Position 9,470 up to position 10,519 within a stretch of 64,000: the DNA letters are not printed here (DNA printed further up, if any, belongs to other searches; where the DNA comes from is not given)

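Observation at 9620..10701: HEPN(Ymh-family)/MNT toxin-antitoxin-like pair with an unusually long HEPN protein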

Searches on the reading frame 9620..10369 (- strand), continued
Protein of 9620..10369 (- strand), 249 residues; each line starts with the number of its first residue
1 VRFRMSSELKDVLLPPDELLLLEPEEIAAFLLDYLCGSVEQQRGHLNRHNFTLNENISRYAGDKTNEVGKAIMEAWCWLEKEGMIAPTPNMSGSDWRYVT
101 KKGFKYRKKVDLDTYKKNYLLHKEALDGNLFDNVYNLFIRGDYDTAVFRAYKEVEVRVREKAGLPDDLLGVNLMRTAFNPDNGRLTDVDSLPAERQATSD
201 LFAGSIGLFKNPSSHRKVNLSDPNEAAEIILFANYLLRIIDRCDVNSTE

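Call 79: get_annotated_region(hit=H27, flank=3000)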
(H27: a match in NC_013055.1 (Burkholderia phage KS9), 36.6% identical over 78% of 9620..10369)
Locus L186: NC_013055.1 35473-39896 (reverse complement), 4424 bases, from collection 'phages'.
description: Burkholderia phage KS9, complete genome.
organism: Burkholderia phage KS9 (NCBI taxid 335797)
taxonomy: Viruses; Duplodnaviria; Heunggongvirae; Uroviricota; Caudoviricetes; Stanholtvirus
host: Burkholderia pyrrocinia strain LMG 21824; source: -; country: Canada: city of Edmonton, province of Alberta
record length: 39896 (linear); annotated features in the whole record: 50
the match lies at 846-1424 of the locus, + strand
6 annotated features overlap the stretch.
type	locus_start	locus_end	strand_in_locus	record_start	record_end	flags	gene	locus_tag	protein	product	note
CDS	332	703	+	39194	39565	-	-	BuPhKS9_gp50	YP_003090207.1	hypothetical protein gp30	similar to Prochlorococcus marinus subsp. marinus str. CCMP1375 ribonuclease G/E (NP_876048.1)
CDS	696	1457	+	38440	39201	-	-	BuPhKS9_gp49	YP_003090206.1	TIGR02391 family protein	similar to Streptomyces coelicolor A3(2) hypothetical protein SCP1.182 (NP_639763.1)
CDS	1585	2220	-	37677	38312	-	-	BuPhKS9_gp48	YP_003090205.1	SOS response-associated peptidase family protein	similar to Burkholderia cenocepacia PC184 BCPG_00033 (YP_002091348.1), phi1026b gp32 (NP_945063.1), and phiE125 gp33 ...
CDS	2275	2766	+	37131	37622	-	-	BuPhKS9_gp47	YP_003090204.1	hypothetical protein gp27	similar to Burkholderia cenocepacia PC184 BCPG_00032 (YP_002091347.1)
CDS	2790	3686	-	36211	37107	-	-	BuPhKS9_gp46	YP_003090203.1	hypothetical protein gp26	similar to Burkholderia cenocepacia PC184 BCPG_00031 (YP_002091346.1), phi1026b gp27 (NP_945058.1), and phiE125 gp28 ...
CDS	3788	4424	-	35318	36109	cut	-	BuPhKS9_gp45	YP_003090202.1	DNA methyltransferase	similar to phi1026b gp26 (NP_945057.1) and phiE125 gp27 (NP_536383.1)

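Call 80: get_annotated_region(hit=H28, flank=1500)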
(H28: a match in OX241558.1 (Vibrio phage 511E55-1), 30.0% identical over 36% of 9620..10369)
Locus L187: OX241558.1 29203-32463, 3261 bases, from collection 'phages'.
description: Vibrio phage 511E55-1 genome assembly, chromosome: VP115E34_1.
organism: Vibrio phage 511E55-1 (NCBI taxid 2963210)
taxonomy: Viruses; Duplodnaviria; Heunggongvirae; Uroviricota; Caudoviricetes
host: -; source: Seawater; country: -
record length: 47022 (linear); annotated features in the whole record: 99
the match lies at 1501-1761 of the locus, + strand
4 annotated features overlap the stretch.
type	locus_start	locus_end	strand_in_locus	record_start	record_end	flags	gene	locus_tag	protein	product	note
CDS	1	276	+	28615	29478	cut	-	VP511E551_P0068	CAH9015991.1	putative lytic transglycosylase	-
CDS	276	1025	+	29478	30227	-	-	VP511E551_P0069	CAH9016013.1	putative baseplate assembly protein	-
CDS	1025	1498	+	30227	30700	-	-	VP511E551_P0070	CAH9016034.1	putative baseplate wedge protein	-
CDS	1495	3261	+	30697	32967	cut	-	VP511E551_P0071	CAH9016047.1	hypothetical protein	-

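Call 85: search_protein_families(library=phrogs, proteins=[window:9620-10369:-], max_evalue=0.001)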
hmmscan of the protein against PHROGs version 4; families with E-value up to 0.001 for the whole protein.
window:9620-10369:- (249 aa): 0 families

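Call 86: search_protein_families(library=padloc, proteins=[L085:178-1158:+], max_evalue=0.01)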
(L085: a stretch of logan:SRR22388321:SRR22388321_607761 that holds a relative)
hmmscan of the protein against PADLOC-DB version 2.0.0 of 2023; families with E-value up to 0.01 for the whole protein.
L085:178-1158:+ (326 aa): 9 families
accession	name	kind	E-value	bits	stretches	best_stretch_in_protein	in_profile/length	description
PDLC02408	Aga_SIR2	-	6.6e-07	26.7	1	127-217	122-211/343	Class II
PDLC04087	SIR2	-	4.1e-06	23.9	1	139-268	117-259/343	-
PDLC02414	Aga_SIR2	-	2e-05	22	1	138-214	102-179/313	-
PDLC04078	SIR2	-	8.4e-05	20.4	1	196-245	12-60/171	-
PDLC04094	SIR2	-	0.00012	19.4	1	126-218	120-219/399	-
PDLC04096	SIR2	-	0.002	15.6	1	142-238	10-112/230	-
PDLC04093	SIR2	-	0.0028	14.7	1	126-215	122-220/395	-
PDLC04348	PDC-M03B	-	0.0039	14.9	1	234-300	156-216/248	-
PDLC04088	SIR2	-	0.0049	14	0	150-216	169-241/390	-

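Call 90: search_protein_representatives(alignment_id=A1)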
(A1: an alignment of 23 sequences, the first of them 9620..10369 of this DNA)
Query: 23 sequences, 243 profile positions. Proteins with E-value up to 0.001 (for the whole library): 5901; up to 1e-10: 2855; up to 1e-30: 1018. The best 150 are listed.
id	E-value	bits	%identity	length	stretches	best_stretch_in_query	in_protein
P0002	2.0e-115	400.6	-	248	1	3-239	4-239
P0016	6.5e-110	382.5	-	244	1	2-241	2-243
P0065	5.1e-99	346.8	-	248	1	3-239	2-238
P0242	1.2e-89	316.2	-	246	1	2-240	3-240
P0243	5.8e-88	310.6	-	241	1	3-240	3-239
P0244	3.6e-87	308.0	-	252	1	2-241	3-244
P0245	1.4e-86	306.1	-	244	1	3-240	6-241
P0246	1.8e-86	305.7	-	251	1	3-241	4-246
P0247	1.0e-84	300.0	-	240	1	4-239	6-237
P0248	2.9e-84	298.5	-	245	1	3-240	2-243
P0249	2.2e-82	292.4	-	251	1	3-240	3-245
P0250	2.8e-81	288.7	-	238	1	5-238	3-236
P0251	4.5e-81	288.1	-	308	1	2-238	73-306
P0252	1.3e-80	286.5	-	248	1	5-239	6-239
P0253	1.1e-79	283.5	-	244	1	2-240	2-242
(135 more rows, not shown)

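Call 92: find_related_loci(query=A1, collection=viral_contigs, flank=3000)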
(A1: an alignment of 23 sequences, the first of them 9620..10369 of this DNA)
Query A1 (249 aa) in viral_contigs; peptide patterns used: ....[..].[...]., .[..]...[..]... (x = any residue, [..] = any of these).
29 stretches matched a pattern; 6 encode a relative of the query (tblastn E <= 1e-3); 6 distinct loci.
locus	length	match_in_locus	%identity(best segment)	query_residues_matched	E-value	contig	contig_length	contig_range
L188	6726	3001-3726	50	6-243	2e-68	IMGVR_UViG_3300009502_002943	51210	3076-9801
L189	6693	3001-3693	49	13-242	2e-66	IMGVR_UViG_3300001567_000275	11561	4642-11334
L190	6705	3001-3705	36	4-241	4e-49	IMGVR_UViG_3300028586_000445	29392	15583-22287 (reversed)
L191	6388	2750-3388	39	14-242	5e-42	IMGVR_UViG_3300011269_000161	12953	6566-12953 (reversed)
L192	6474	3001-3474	43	72-230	3e-35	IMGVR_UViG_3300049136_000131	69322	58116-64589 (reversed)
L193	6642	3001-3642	36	4-230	6e-32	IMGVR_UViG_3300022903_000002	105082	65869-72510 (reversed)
